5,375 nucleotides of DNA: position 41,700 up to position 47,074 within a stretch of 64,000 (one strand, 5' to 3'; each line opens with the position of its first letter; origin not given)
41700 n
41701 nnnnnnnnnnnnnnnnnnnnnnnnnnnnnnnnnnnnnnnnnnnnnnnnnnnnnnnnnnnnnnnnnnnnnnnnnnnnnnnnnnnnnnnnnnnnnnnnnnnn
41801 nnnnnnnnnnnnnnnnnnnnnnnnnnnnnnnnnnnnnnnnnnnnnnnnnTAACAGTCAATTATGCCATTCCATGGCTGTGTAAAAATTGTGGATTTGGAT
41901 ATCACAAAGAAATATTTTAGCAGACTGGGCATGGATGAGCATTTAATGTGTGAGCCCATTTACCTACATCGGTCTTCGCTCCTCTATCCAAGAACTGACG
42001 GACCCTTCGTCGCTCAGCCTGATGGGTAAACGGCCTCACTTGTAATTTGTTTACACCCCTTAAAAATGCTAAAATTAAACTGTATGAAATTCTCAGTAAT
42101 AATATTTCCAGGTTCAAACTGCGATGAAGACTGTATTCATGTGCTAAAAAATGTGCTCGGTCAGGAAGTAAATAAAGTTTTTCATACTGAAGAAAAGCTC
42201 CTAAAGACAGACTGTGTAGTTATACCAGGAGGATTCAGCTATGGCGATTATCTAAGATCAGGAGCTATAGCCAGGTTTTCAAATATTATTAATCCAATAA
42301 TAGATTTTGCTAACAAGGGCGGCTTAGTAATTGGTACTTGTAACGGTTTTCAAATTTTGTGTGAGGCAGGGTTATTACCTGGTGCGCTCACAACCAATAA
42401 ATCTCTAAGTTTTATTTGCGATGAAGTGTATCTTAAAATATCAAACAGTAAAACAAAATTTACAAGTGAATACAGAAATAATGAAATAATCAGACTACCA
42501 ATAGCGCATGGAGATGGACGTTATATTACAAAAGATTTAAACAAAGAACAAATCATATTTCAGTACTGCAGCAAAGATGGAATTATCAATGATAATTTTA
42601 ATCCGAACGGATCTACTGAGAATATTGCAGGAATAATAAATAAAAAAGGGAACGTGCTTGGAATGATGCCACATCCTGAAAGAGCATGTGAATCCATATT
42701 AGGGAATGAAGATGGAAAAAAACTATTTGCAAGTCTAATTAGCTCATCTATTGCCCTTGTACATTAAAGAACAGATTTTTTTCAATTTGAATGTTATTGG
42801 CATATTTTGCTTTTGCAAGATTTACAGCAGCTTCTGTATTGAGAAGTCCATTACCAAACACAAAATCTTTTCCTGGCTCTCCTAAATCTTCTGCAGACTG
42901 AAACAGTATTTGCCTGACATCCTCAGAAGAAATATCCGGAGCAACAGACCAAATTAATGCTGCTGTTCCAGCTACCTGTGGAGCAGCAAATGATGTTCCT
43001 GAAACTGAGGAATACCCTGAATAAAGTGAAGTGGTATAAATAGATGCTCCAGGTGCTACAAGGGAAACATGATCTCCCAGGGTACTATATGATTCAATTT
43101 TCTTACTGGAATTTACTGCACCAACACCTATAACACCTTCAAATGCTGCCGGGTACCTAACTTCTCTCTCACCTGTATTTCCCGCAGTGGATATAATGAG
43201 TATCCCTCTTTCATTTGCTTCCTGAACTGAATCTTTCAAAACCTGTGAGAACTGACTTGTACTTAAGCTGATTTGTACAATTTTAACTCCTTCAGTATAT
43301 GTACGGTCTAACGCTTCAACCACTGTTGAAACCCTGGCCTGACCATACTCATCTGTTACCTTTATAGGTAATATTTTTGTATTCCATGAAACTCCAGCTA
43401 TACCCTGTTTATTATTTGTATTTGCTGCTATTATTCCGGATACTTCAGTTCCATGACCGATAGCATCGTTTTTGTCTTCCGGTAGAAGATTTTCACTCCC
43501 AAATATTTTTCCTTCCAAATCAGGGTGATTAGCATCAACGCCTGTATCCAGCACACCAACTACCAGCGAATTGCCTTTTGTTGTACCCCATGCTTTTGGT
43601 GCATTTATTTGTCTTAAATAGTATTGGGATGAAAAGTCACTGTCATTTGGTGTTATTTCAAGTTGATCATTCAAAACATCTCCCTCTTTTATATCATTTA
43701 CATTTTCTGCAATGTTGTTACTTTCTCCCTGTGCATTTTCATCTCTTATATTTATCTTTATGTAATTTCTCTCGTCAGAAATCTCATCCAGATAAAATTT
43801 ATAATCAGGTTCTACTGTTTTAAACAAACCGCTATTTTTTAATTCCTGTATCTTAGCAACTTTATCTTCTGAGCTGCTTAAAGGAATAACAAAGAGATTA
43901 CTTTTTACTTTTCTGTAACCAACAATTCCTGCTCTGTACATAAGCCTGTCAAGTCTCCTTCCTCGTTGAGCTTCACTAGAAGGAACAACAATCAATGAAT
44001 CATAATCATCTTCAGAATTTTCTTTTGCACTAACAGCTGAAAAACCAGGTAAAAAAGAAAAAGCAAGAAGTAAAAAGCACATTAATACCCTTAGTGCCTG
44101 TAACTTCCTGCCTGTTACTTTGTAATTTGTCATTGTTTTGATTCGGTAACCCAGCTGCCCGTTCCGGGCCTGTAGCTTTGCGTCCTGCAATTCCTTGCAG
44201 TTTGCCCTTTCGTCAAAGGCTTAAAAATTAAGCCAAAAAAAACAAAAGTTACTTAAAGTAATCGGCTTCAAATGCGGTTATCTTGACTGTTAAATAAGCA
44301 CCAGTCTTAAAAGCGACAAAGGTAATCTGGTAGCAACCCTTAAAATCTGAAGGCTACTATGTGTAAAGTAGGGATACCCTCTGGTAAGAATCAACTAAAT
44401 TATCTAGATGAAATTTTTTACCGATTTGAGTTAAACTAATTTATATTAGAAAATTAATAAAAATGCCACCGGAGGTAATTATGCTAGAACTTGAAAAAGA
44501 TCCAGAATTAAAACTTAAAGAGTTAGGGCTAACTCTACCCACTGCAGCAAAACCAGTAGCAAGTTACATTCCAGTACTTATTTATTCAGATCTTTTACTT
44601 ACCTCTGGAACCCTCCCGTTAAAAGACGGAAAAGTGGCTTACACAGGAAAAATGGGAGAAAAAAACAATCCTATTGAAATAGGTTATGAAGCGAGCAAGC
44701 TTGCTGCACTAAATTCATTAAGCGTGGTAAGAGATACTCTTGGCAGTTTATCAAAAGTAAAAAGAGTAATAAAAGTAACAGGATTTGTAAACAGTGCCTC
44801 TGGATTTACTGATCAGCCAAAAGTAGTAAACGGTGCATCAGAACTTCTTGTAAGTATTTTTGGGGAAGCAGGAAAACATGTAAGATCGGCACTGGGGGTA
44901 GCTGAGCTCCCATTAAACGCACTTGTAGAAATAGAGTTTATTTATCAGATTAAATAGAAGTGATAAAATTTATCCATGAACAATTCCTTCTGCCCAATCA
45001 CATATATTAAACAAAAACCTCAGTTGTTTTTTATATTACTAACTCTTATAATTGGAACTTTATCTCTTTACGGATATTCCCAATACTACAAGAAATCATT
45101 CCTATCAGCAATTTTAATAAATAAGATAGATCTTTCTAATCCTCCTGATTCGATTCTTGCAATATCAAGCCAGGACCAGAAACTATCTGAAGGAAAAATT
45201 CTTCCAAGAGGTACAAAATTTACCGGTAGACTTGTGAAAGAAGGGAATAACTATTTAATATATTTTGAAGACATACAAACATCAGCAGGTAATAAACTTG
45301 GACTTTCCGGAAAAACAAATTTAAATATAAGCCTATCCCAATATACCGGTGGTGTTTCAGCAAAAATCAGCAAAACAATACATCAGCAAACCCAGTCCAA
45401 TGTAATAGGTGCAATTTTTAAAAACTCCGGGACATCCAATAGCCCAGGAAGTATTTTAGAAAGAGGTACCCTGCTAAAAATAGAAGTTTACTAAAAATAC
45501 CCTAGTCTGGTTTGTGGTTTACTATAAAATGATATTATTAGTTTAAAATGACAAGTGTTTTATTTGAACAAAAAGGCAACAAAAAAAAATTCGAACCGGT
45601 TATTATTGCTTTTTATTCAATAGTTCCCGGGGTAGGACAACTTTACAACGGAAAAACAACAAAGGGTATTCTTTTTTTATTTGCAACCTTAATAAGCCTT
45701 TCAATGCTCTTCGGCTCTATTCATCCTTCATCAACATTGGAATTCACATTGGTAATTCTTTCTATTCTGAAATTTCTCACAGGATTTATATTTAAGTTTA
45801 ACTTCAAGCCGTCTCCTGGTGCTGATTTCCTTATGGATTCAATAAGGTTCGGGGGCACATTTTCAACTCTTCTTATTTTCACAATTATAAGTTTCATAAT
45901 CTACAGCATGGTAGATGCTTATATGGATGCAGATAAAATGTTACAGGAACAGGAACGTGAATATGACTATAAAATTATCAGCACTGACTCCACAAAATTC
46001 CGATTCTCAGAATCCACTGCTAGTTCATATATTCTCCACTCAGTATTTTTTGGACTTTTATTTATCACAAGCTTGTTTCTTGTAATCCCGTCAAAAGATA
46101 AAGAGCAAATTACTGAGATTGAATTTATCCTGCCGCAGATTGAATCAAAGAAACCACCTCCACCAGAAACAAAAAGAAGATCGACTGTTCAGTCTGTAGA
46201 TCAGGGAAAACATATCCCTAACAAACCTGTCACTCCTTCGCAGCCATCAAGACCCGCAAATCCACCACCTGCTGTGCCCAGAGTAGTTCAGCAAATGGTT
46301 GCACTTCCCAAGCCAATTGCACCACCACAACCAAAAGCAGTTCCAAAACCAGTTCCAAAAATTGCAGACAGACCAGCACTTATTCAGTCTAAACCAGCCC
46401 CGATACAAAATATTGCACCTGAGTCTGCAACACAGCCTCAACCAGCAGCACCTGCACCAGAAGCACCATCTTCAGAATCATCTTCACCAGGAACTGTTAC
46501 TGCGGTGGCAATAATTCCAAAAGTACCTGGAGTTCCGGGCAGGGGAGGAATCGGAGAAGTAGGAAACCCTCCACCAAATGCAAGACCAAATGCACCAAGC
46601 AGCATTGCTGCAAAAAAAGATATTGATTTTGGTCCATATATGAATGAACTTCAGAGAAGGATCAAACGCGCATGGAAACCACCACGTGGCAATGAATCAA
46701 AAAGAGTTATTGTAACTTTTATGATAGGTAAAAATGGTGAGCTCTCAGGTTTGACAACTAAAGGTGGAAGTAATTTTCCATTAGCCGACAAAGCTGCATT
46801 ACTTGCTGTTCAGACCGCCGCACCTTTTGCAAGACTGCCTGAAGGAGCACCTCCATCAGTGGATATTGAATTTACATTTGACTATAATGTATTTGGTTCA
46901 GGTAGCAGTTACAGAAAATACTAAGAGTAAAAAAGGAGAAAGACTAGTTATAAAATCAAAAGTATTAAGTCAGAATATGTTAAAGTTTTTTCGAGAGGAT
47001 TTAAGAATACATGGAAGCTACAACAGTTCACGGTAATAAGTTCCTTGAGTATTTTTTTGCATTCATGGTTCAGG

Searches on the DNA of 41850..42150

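Call 5: search_rna_families(source=window, start=41850, end=42150, threshold=evalue, max_evalue=10, show_alignments=3)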
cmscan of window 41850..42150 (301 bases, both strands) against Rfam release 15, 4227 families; matches with E-value up to 10: 4.
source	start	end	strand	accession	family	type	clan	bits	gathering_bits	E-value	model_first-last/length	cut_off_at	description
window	41926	41958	+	RF00606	SNORD93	Gene; snRNA; snoRNA; CD-box;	-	16.8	60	1.7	1-74/74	no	Small nucleolar RNA SNORD93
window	42043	42082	+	RF01726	SAM-II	Cis-reg; riboswitch;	-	13.2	44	7.4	1-60/60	no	SAM-II riboswitch aptamer (SAM-II long loop)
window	42088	42150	+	RF00002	5_8S_rRNA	Gene; rRNA;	CL00112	11.7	42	0.65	1-62/154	3'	5.8S ribosomal RNA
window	42012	42028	-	RF01310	sR7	Gene; snRNA; snoRNA; CD-box;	-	10.4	37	5.5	41-57/57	no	Small nucleolar RNA sR7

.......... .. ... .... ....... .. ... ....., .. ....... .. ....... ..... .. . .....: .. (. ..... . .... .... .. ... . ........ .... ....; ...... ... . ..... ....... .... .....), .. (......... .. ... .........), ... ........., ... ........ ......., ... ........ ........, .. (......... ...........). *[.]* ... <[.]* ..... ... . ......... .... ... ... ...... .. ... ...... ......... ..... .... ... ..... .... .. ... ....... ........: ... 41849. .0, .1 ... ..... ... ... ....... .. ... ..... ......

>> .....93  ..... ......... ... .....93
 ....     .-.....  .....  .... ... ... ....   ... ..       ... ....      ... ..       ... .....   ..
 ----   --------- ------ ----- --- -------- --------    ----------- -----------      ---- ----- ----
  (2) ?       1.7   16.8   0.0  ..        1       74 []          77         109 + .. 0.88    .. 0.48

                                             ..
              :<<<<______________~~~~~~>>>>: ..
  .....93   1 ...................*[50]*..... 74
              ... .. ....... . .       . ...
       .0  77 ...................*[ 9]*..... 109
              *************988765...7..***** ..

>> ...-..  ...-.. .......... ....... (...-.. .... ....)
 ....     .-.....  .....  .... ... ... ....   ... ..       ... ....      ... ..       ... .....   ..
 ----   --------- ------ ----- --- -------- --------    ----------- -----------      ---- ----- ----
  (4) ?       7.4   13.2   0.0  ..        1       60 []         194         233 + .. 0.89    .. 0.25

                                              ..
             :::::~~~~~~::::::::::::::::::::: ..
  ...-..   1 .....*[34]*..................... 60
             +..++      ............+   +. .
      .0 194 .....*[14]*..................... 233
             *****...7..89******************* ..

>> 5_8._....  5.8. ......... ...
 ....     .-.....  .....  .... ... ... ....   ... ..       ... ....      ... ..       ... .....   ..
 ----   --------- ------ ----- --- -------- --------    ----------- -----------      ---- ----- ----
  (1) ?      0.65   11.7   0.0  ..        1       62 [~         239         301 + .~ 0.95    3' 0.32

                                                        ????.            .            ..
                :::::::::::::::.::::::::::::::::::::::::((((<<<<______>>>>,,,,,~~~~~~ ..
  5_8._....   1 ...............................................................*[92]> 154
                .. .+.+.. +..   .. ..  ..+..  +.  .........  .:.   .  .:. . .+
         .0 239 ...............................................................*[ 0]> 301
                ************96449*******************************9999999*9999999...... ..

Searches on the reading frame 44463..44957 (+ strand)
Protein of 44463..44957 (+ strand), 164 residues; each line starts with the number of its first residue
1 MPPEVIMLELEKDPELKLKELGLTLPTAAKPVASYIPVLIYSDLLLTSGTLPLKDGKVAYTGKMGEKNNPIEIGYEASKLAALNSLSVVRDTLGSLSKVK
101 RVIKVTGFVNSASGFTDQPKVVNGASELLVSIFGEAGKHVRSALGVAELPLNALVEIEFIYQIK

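Call 66: search_protein_families(library=pfam, proteins=[window:44463-44957:+], max_evalue=0.00001)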
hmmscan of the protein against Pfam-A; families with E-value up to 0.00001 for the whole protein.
window:44463-44957:+ (164 aa): 2 families
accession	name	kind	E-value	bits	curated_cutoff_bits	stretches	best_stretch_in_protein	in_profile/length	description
PF14588.11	YjgF_endoribonc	-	2e-26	93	35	1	17-157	3-142/148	YjgF/chorismate_mutase-like, putative endoribonuclease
PF01042.26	Ribonuc_L-PSP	-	1e-12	48.5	27.3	1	28-160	4-118/121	Endoribonuclease L-PSP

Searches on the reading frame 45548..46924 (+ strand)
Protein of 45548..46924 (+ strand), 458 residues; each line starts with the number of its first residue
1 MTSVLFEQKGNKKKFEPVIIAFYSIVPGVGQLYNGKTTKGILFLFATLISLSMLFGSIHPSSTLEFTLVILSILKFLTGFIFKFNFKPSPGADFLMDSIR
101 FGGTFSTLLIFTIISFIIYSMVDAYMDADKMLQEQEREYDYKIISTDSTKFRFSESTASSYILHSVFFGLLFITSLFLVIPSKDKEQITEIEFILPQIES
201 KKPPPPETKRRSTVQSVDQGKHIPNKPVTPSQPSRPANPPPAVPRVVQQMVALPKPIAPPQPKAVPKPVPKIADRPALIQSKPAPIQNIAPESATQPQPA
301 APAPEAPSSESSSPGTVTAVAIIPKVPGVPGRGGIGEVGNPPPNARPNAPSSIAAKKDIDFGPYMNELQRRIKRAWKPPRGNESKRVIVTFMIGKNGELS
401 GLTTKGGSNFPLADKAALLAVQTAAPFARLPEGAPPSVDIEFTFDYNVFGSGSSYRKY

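Call 66: search_protein_families(library=pfam, proteins=[window:45548-46924:+], max_evalue=0.00001)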
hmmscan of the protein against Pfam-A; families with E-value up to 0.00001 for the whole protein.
window:45548-46924:+ (458 aa): 2 families
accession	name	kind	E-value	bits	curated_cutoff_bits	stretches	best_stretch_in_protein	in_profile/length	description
PF13103.11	TonB_2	-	5.3e-10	39.7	22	1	363-442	3-85/85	TonB C terminal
PF03544.19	TonB_C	-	2.2e-06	28.5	24.6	1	386-447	17-78/79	Gram-negative bacterial TonB protein C-terminal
